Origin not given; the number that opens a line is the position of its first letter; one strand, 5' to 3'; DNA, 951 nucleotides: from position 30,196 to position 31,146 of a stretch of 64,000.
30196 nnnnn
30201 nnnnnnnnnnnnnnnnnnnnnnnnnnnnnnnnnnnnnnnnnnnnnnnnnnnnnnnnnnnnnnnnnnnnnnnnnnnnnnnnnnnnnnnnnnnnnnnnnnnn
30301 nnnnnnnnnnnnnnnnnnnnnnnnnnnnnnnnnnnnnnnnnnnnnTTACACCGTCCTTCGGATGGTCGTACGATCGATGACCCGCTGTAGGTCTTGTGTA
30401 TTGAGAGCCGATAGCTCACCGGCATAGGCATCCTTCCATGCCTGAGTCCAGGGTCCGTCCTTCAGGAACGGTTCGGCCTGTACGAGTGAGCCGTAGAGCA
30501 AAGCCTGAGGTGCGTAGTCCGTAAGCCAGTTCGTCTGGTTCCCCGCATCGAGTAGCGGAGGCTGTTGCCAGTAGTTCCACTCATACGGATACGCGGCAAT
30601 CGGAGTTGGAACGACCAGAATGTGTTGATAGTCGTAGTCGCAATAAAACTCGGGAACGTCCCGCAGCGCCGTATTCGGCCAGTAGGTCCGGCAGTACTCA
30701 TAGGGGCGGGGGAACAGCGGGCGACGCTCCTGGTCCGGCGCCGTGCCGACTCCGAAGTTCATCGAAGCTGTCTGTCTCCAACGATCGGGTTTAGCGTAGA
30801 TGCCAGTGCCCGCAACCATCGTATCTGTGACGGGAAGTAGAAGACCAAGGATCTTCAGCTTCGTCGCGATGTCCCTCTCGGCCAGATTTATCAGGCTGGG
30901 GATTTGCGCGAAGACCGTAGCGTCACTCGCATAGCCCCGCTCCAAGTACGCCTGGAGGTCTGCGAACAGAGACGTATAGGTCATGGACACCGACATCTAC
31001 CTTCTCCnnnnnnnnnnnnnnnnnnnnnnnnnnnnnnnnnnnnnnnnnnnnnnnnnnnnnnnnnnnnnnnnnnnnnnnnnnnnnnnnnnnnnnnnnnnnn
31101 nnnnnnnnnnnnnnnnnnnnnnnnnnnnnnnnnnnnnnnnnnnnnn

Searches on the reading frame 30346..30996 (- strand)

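Call 119: search_protein_families(library=pfam, proteins=[window:30346-30996:-], max_evalue=0.001)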
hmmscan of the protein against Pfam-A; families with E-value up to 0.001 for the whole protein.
window:30346-30996:- (216 aa): 1 family
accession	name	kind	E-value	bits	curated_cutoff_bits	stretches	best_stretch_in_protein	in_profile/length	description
PF24175.2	SU10_adaptor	-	1.2e-23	85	27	1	5-202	1-185/194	SU10 adaptor protein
